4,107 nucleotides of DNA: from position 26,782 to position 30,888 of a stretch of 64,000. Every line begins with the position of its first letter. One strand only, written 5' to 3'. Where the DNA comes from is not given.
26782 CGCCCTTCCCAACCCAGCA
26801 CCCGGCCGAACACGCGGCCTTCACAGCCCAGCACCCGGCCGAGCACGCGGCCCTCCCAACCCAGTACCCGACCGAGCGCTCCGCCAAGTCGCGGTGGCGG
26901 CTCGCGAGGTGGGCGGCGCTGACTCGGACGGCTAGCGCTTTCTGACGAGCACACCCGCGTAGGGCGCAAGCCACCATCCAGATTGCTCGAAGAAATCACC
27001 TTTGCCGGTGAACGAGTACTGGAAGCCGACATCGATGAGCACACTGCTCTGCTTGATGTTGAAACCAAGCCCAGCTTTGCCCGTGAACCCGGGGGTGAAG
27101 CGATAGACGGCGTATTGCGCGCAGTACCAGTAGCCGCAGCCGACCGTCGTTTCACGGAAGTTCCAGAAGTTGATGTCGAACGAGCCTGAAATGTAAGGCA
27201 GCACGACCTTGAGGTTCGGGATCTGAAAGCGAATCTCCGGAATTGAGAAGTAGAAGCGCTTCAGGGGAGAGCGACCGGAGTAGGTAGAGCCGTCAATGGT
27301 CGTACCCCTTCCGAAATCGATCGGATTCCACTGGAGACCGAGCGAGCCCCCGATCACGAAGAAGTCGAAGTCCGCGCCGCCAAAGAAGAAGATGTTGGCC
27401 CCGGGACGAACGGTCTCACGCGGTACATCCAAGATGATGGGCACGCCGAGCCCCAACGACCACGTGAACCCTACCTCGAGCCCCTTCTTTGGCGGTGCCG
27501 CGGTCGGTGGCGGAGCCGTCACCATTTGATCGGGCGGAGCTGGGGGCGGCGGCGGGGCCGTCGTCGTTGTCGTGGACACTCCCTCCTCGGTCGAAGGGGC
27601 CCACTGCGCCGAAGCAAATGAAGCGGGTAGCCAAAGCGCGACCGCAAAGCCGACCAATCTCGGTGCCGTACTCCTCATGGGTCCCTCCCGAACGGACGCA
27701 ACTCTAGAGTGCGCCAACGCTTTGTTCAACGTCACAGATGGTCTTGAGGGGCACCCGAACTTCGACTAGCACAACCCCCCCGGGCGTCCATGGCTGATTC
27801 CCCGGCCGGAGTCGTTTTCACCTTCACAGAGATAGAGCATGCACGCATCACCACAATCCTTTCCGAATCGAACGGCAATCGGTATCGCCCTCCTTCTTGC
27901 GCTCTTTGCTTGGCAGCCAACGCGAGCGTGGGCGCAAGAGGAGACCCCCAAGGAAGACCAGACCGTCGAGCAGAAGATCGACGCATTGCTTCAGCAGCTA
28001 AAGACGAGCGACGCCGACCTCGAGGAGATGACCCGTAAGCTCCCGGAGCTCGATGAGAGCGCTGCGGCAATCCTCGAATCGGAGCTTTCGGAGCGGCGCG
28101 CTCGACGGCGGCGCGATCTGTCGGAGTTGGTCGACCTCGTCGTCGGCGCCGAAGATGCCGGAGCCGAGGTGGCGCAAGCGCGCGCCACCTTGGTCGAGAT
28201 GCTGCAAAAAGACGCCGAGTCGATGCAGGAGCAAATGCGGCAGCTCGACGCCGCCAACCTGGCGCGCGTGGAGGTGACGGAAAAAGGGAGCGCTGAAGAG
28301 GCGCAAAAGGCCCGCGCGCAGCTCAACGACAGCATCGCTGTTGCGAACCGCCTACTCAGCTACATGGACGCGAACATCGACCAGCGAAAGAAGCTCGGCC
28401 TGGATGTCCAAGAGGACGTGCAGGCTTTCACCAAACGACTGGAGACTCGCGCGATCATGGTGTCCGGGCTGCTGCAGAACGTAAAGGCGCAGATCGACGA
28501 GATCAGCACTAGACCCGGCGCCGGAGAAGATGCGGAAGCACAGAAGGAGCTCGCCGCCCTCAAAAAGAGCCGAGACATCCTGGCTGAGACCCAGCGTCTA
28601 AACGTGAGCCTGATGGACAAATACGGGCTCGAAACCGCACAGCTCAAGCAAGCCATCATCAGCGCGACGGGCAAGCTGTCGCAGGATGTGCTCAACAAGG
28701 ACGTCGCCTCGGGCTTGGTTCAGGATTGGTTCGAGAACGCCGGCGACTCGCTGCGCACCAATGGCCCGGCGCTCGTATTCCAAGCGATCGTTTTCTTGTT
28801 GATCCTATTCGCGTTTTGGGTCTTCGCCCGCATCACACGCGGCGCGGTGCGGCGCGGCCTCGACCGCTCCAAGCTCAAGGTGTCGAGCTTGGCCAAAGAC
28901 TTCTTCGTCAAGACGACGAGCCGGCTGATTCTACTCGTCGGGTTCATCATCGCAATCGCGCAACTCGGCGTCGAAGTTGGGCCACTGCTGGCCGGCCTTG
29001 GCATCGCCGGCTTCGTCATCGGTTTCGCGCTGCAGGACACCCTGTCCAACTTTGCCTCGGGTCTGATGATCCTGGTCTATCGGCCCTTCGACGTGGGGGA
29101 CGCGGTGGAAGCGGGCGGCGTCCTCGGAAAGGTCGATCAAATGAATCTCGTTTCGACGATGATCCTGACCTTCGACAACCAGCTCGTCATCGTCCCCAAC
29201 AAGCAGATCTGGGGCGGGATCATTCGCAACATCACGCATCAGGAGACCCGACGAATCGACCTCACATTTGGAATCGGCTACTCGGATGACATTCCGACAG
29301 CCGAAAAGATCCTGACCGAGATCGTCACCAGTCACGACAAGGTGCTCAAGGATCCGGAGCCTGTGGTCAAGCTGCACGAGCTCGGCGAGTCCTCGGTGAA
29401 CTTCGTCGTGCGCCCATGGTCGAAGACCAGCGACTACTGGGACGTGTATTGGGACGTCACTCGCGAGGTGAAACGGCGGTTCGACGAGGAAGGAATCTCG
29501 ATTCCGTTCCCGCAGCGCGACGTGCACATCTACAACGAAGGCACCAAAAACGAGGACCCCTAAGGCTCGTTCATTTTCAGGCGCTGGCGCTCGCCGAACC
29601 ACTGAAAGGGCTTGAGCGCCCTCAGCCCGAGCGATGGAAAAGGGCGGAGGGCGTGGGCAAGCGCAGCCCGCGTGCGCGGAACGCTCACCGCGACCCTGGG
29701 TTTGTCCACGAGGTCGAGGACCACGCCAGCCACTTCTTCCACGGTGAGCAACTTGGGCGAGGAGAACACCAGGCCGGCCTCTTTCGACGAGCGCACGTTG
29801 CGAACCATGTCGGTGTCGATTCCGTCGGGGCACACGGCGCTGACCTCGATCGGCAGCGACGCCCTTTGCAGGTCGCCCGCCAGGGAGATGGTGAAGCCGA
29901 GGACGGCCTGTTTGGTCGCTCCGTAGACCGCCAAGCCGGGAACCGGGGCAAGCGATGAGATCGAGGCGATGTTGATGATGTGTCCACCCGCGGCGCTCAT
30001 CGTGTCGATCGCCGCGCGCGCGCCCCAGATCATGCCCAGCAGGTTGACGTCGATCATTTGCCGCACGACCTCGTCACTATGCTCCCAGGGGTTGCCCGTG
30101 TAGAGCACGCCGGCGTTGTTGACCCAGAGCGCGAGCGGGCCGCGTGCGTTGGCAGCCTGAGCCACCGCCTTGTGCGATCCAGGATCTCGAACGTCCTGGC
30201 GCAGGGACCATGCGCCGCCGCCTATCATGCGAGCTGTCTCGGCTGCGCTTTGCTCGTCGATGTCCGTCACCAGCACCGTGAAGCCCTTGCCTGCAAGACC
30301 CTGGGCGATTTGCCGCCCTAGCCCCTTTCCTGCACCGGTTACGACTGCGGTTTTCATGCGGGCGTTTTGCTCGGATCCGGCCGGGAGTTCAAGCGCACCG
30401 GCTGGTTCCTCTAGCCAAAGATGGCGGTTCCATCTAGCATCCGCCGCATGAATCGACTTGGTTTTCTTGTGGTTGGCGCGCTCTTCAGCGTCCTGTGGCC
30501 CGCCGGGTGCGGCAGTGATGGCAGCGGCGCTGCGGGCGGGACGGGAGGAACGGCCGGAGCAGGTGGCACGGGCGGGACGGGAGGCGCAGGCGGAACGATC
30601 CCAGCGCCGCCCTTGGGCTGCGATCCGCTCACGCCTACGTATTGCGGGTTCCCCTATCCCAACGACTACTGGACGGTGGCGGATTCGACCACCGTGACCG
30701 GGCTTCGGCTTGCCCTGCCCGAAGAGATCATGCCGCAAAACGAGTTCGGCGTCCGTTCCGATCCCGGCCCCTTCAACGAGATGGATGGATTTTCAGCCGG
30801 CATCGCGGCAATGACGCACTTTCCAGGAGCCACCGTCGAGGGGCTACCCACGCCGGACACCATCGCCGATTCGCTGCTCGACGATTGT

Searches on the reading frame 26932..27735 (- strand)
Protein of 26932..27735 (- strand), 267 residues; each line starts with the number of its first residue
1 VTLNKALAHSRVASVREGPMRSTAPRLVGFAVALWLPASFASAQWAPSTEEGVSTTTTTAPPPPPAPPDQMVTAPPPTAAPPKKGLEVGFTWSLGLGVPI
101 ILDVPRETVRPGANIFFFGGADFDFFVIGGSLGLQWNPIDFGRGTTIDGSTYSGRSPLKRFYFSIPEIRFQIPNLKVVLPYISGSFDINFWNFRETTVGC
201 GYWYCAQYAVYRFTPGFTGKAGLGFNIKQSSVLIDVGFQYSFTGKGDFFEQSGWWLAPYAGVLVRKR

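Call 7: search_protein_families(library=pfam, proteins=[window:26932-27735:-], max_evalue=0.001)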
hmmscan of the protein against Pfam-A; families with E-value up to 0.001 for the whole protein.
window:26932-27735:- (267 aa): 0 families

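Call 50: search_protein_families(library=pfam, proteins=[window:26932-27735:-], max_evalue=1)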
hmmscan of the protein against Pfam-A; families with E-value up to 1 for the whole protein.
window:26932-27735:- (267 aa): 1 family
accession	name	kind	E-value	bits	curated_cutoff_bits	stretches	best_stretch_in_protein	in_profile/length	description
PF17093.10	PBP_N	-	0.067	13.7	30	1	43-104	35-97/138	Penicillin-binding protein N-terminus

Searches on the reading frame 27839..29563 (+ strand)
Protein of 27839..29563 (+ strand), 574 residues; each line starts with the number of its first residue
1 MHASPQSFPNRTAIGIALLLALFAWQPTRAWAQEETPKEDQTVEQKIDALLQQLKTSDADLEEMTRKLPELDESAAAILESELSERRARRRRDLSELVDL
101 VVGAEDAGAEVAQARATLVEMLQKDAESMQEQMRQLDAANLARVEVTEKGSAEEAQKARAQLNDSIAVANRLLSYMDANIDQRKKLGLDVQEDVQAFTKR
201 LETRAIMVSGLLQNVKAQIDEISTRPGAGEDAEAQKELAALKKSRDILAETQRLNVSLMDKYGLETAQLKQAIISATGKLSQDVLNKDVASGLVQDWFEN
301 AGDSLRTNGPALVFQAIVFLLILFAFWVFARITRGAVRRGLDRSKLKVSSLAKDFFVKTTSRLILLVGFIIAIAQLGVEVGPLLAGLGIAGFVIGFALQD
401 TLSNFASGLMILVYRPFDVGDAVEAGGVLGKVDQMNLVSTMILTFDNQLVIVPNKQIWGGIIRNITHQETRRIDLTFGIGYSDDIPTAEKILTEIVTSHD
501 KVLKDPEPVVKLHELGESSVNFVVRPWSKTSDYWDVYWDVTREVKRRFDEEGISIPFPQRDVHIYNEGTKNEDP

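Call 7: search_protein_families(library=pfam, proteins=[window:27839-29563:+], max_evalue=0.001)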
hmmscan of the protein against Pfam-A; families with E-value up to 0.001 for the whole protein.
window:27839-29563:+ (574 aa): 3 families
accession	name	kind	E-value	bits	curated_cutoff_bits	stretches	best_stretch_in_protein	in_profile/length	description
PF00924.24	MS_channel_2nd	-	8e-19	68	20.2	1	400-467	1-68/68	Mechanosensitive ion channel, beta-domain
PF21082.3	MS_channel_3rd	-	1.1e-18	67.8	21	1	473-555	1-88/88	Mechanosensitive ion channel MscS, C-terminal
PF21088.3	MS_channel_1st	-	2.7e-08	34.1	23.1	1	363-399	6-42/42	Mechanosensitive ion channel, transmembrane helices 2/3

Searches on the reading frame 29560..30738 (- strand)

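Call 7: search_protein_families(library=pfam, proteins=[window:29560-30738:-], max_evalue=0.001)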
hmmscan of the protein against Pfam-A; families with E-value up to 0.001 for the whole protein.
window:29560-30738:- (392 aa): 3 families
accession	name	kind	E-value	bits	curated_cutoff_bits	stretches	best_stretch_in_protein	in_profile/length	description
PF00106.31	adh_short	-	4.9e-45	153.9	26.6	1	129-318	1-193/195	short chain dehydrogenase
PF13561.12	adh_short_C2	-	2.4e-32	112.9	27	1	135-344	1-217/236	Enoyl-(Acyl carrier protein) reductase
PF08659.16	KR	-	0.00023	21.6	22.6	1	130-279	2-156/180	KR domain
